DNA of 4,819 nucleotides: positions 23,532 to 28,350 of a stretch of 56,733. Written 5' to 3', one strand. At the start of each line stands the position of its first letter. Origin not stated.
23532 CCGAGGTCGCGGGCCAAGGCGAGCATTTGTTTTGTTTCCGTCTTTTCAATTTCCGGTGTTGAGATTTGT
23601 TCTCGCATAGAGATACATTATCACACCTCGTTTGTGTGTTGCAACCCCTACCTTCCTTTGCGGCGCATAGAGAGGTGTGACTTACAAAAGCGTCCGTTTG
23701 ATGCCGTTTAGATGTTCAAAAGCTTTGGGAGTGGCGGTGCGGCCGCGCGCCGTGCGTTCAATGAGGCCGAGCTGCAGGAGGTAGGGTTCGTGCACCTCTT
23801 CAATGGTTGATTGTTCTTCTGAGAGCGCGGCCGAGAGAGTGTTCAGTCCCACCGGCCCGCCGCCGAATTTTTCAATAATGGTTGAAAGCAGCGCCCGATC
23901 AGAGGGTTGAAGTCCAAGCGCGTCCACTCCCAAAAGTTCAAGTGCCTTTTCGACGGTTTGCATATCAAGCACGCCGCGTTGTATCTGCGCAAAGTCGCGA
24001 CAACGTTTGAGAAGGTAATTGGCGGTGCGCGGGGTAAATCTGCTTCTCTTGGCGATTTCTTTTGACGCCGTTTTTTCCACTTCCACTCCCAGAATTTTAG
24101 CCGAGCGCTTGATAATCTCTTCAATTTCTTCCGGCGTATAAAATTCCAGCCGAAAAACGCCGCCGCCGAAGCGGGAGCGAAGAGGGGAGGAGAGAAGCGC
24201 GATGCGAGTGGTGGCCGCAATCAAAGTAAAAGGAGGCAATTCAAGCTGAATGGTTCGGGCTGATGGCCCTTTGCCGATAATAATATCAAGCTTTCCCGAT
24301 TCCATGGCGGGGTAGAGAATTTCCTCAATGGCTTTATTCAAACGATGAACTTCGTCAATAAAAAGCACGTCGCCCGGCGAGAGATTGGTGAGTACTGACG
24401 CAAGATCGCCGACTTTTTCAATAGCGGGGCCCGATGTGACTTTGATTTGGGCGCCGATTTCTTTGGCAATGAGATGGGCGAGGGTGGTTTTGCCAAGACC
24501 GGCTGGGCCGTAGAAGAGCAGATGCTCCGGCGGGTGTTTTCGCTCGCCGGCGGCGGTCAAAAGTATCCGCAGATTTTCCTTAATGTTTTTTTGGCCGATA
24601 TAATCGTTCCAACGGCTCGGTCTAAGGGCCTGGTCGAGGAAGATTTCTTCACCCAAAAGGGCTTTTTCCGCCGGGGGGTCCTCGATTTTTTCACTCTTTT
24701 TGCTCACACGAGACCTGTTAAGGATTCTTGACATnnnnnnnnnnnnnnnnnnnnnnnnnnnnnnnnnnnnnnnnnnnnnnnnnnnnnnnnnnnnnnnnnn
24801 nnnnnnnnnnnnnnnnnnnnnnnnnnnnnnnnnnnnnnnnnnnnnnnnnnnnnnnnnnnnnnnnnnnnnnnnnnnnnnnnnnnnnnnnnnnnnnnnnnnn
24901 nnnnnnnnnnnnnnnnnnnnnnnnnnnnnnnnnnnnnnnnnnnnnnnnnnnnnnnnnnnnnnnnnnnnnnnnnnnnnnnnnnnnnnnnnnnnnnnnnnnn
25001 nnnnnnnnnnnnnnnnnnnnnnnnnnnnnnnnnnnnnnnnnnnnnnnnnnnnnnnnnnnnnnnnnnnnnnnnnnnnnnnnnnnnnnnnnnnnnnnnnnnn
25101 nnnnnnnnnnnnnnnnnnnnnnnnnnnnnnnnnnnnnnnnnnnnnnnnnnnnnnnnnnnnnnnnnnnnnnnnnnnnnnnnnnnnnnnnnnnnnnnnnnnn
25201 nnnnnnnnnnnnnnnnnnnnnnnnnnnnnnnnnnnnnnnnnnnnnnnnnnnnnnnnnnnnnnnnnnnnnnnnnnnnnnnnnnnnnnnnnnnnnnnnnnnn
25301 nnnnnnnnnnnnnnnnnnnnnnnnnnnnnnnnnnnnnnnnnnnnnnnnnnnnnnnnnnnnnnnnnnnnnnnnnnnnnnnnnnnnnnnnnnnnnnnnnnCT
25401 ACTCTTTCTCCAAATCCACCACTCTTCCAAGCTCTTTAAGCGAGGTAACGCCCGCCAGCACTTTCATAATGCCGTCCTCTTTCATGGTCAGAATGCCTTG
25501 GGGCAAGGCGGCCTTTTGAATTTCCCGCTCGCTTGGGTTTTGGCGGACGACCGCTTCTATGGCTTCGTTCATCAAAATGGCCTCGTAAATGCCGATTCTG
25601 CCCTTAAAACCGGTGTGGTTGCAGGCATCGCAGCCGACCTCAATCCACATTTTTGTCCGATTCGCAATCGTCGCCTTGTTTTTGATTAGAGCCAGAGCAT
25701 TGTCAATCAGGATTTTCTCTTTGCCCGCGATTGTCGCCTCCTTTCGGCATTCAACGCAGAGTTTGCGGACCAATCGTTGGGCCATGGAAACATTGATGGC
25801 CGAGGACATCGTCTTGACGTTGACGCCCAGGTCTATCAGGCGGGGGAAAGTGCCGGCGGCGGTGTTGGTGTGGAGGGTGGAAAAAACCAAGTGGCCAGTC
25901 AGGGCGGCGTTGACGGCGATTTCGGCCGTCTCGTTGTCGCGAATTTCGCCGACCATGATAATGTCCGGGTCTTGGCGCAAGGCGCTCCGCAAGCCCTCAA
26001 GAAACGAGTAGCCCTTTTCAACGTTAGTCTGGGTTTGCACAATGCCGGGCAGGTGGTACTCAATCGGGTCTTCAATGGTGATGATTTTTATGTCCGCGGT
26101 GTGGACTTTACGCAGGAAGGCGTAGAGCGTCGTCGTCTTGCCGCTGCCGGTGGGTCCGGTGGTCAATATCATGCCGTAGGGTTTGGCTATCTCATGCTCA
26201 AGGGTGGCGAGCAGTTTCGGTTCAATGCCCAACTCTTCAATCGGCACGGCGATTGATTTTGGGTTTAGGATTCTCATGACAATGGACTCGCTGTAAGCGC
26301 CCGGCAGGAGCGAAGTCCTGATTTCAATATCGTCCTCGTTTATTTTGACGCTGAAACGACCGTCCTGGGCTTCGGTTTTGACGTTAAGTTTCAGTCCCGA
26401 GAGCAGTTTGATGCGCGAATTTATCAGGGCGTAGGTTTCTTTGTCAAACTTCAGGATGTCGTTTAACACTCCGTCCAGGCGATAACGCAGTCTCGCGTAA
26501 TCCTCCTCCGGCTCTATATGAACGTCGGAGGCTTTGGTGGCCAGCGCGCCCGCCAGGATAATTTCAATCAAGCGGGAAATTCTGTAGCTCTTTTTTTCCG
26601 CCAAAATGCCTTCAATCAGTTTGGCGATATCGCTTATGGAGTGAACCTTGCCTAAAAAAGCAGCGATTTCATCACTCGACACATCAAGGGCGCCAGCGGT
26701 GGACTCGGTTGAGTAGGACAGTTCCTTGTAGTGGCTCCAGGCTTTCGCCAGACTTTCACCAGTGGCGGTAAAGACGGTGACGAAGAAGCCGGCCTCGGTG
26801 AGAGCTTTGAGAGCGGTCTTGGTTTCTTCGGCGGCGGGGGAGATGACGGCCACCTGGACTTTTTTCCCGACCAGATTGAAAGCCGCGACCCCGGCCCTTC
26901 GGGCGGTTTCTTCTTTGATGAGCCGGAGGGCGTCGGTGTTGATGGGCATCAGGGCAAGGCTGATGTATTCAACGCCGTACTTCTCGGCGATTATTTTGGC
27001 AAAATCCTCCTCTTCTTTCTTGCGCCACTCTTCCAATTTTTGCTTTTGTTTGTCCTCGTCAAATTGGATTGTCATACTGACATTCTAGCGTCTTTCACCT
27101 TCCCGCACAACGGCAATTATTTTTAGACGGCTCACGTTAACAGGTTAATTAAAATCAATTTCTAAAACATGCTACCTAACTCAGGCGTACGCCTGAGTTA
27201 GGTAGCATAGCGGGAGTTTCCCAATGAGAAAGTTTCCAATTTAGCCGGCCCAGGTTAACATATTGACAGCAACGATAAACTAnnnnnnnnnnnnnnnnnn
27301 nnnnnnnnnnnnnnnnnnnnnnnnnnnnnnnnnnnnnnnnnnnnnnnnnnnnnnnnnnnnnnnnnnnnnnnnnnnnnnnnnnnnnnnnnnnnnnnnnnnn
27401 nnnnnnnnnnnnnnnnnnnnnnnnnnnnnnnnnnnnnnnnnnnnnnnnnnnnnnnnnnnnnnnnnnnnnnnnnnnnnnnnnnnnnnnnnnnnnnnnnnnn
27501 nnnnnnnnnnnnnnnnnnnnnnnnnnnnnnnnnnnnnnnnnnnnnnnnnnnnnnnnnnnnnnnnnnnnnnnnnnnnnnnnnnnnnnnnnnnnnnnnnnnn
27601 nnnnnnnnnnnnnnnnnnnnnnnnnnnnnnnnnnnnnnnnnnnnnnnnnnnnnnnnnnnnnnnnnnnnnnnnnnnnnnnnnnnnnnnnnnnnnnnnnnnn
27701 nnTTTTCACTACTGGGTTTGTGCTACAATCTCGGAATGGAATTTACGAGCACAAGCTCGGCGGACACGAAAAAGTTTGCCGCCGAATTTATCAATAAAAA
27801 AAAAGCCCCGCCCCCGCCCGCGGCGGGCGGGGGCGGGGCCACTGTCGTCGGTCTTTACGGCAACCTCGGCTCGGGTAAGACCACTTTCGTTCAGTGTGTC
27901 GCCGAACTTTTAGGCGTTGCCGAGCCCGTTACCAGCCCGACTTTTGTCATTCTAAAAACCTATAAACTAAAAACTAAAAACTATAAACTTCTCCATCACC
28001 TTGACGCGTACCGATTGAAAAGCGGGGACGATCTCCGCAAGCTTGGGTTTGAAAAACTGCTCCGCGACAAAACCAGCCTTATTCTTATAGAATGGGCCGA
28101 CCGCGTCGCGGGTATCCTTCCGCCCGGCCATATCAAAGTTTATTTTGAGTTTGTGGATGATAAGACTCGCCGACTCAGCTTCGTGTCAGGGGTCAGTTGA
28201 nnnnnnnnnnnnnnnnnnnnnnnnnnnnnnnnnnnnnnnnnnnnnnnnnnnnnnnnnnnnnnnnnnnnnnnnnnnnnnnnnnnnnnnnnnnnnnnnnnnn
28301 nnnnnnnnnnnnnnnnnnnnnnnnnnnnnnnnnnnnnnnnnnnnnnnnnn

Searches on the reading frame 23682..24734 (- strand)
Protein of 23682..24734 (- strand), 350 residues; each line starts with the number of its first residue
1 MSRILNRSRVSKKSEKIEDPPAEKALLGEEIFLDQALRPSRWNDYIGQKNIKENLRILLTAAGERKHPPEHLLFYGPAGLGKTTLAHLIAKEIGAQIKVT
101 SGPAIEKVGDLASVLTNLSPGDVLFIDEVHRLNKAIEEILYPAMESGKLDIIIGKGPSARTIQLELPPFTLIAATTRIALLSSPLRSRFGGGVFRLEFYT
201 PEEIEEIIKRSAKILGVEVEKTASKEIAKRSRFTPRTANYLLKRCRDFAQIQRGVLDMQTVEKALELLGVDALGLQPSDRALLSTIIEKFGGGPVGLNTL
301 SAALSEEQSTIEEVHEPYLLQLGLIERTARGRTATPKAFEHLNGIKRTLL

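Call 45: search_protein_families(library=pfam, proteins=[window:23682-24734:-], max_evalue=0.00001)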
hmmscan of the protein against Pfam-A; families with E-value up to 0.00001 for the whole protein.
window:23682-24734:- (350 aa): 6 families
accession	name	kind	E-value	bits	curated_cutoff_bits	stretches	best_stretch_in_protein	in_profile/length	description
PF05496.18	RuvB_N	-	3e-70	235.5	27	1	37-190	1-154/159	Holliday junction DNA helicase RuvB P-loop domain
PF05491.19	RuvB_C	-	7.7e-26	90.3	24.7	1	273-343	2-72/72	RuvB C-terminal winged helix domain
PF17864.7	AAA_lid_4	-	1.1e-24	86.4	27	1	199-271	1-74/74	RuvB AAA lid domain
PF00004.35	AAA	-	6.8e-19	69.1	21.2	1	72-190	1-124/131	ATPase family associated with various cellular activities (AAA)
PF07728.20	AAA_5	-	3.3e-09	37.3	22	1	71-189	1-139/139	AAA domain (dynein-related subfamily)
PF06068.19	TIP49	-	3.4e-06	26.9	23.8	0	43-100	24-81/347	TIP49 P-loop domain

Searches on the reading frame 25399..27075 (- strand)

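Call 86: search_protein_families(library=pfam, proteins=[window:25399-27075:-], max_evalue=0.0001)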
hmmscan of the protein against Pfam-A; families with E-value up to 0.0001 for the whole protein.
window:25399-27075:- (558 aa): 2 families
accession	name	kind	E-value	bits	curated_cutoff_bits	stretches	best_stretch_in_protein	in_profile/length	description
PF00437.27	T2SSE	-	3.8e-120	401.4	24.9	1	161-549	3-368/370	Type II/IV secretion system protein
PF05157.20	MshEN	-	7.4e-07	29.5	23.1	1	33-116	1-83/90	MshEN domain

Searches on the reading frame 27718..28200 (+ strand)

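Call 87: search_protein_families(library=pfam, proteins=[window:27718-28200:+], max_evalue=0.0001)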
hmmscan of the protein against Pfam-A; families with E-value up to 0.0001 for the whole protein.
window:27718-28200:+ (160 aa): 1 family
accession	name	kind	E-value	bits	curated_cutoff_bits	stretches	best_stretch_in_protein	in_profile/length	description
PF02367.23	TsaE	-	1e-30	106.7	26.6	1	13-151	3-126/128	Threonylcarbamoyl adenosine biosynthesis protein TsaE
